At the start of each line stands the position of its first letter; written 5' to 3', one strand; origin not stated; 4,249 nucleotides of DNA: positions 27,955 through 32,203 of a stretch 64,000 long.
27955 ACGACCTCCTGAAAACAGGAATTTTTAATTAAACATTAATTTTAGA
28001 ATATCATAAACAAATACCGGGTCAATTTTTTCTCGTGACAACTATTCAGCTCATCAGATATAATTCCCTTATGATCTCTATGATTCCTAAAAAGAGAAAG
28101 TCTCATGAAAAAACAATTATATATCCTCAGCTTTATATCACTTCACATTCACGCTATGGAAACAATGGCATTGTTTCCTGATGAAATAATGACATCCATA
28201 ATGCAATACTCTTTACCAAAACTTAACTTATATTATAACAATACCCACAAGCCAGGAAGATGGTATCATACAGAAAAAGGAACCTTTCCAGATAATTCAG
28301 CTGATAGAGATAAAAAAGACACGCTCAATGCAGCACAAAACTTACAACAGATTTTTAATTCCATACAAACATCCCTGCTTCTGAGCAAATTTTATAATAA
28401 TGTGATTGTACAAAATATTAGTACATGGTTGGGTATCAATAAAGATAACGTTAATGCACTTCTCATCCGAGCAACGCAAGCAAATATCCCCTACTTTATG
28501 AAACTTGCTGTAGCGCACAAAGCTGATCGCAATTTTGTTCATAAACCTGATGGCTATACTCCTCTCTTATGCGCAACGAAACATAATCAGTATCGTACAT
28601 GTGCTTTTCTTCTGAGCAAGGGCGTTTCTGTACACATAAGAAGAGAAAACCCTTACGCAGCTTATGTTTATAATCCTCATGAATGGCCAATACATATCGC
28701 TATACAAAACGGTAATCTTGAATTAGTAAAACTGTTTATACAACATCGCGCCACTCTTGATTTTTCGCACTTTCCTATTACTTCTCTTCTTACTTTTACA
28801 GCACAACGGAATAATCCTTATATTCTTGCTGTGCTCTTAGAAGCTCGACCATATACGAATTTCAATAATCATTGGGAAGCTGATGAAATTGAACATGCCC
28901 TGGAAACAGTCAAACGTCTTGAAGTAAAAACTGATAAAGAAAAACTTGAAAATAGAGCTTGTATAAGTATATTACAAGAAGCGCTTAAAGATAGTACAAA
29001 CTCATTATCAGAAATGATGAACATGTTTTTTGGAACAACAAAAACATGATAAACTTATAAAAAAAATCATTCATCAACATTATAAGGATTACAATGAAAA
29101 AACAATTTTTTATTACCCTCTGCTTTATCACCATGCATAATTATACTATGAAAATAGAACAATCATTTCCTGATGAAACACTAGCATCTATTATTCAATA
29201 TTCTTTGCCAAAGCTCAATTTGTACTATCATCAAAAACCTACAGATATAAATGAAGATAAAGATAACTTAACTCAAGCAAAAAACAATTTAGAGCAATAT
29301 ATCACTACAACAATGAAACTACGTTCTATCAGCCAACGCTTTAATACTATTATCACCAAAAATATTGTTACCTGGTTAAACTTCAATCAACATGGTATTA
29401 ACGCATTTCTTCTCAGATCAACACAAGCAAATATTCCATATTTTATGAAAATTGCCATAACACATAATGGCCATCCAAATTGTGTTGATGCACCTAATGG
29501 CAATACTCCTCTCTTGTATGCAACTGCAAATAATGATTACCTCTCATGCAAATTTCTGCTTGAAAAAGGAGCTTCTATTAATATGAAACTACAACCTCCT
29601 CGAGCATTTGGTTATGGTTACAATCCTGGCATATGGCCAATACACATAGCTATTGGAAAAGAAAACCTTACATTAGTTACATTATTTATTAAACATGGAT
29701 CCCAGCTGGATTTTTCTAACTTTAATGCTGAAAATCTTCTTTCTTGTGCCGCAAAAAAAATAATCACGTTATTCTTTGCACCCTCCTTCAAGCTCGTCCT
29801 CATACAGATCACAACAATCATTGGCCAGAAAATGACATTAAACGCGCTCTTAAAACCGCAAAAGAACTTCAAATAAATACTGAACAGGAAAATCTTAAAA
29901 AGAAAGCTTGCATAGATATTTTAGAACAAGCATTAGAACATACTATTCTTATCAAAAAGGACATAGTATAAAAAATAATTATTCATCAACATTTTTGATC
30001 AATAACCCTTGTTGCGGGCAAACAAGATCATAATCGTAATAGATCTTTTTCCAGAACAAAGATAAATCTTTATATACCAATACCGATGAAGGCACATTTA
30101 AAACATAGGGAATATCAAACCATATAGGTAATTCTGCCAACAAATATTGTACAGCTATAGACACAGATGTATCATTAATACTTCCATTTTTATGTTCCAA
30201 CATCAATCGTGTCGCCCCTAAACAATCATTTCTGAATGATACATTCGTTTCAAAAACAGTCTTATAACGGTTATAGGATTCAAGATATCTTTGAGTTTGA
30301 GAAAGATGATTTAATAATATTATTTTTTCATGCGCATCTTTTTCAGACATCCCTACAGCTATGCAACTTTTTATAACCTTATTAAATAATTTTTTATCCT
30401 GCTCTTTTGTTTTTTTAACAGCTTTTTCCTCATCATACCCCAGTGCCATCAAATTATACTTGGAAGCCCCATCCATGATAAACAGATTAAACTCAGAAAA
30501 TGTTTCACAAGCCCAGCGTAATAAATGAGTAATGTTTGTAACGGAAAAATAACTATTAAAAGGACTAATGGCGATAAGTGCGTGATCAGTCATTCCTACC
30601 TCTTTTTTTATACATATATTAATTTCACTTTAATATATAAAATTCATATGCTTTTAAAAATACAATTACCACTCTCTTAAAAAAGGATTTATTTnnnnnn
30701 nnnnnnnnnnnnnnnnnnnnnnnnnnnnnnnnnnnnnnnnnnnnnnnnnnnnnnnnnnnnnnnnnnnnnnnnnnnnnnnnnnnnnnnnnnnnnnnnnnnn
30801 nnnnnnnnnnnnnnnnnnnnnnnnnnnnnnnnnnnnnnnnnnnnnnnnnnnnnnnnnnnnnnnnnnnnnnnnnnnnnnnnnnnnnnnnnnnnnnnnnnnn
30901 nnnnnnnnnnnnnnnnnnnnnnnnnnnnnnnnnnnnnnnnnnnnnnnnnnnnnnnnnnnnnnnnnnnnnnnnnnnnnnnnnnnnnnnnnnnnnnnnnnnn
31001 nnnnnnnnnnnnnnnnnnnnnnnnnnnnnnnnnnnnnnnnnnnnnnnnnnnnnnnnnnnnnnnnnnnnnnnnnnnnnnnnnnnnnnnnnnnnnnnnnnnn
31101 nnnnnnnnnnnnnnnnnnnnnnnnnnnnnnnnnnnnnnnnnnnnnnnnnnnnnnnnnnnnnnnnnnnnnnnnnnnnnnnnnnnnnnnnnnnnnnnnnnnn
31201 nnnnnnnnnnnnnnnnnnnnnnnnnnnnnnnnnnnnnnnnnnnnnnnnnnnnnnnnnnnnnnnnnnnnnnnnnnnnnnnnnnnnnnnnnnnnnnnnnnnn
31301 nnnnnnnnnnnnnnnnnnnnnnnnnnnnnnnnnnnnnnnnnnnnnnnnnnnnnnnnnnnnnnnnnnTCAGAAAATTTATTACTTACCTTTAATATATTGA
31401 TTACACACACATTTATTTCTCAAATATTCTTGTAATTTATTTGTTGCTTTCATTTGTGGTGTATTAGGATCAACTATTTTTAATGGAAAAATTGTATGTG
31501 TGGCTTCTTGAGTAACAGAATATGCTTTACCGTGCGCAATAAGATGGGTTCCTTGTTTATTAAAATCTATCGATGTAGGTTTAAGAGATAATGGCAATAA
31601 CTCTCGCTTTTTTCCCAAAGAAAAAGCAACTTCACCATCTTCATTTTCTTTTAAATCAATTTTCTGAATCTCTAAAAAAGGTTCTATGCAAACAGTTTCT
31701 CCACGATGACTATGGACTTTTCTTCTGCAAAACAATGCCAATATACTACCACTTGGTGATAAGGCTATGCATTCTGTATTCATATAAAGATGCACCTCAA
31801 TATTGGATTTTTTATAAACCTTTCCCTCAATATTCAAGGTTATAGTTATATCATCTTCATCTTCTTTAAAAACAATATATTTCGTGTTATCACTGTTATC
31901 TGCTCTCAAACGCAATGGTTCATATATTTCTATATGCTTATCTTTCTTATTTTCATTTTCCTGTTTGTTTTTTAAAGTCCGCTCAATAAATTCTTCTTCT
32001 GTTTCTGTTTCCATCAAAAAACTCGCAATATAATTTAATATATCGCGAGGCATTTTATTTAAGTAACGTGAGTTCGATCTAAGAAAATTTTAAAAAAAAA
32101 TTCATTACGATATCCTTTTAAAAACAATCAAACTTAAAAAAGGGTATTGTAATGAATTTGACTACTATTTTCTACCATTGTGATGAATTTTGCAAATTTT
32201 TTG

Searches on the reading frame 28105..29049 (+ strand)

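Call 17: search_protein_families(library=pfam, proteins=[window:28105-29049:+], max_evalue=0.1)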
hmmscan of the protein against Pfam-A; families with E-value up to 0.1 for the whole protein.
window:28105-29049:+ (314 aa): 5 families
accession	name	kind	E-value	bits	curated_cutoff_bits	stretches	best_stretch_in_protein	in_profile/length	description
PF12796.13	Ank_2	-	3.2e-12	47.3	27.3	2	112-178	23-88/90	Ankyrin repeats (3 copies)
PF00023.36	Ank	-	7e-11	42.2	21.1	2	149-179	1-31/33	Ankyrin repeat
PF13606.12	Ank_3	-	1.2e-08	34.9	22.3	1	193-219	3-29/30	Ankyrin repeat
PF13637.12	Ank_4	-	4e-06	27.4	22.7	1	160-212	7-50/50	Ankyrin repeats (many copies)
PF13857.12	Ank_5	-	0.041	14.7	27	0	195-214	19-38/56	Ankyrin repeats (many copies)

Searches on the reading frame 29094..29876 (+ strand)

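Call 17: search_protein_families(library=pfam, proteins=[window:29094-29876:+], max_evalue=0.1)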
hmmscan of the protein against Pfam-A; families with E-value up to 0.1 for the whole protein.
window:29094-29876:+ (260 aa): 6 families
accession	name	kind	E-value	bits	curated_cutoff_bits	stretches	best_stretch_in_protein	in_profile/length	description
PF12796.13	Ank_2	-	2.2e-09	38.2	27.3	1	106-165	33-89/90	Ankyrin repeats (3 copies)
PF00023.36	Ank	-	3.3e-09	37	21.1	1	135-164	1-30/33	Ankyrin repeat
PF13606.12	Ank_3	-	6.3e-08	32.6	22.3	1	135-164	1-30/30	Ankyrin repeat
PF13637.12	Ank_4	-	0.00018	22.2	22.7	0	128-156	23-50/50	Ankyrin repeats (many copies)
PF13857.12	Ank_5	-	0.021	15.7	27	0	182-215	19-52/56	Ankyrin repeats (many copies)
PF11140.13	DUF2913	-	0.029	14.6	23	1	30-108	6-76/207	Protein of unknown function (DUF2913)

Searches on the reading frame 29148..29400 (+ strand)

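Call 88: search_protein_families(library=pfam, proteins=[window:29148-29400:+], max_evalue=10)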
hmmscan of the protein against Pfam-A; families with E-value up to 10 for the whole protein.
window:29148-29400:+ (84 aa): 3 families
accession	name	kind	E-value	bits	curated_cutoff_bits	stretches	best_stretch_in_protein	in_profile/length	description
PF11140.13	DUF2913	-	0.017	15.3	23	1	11-78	5-63/207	Protein of unknown function (DUF2913)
PF24219.2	DUF7438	-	0.021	15.6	25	1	30-52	32-54/57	Family of unknown function (DUF7438)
PF21048.2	Rad26-like_N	-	0.06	13.6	27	1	6-24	28-46/50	Rad26-like, N-terminal domain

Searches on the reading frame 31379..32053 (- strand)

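Call 17: search_protein_families(library=pfam, proteins=[window:31379-32053:-], max_evalue=0.1)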
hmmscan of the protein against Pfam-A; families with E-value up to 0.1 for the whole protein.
window:31379-32053:- (224 aa): 1 family
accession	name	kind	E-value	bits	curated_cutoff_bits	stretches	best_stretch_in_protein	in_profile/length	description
PF24660.1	PGAP1_3rd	-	0.055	13.8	27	0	47-95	64-113/135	GPI inositol-deacylase beta-sandwich domain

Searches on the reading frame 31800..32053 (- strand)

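Call 88: search_protein_families(library=pfam, proteins=[window:31800-32053:-], max_evalue=10)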
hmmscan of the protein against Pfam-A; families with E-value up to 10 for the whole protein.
window:31800-32053:- (84 aa): 1 family
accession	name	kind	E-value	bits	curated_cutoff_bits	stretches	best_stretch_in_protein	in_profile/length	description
PF23012.2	Syntrophin_4th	-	0.035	14.8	27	1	27-77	30-80/100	Syntrophin C-terminal PH domain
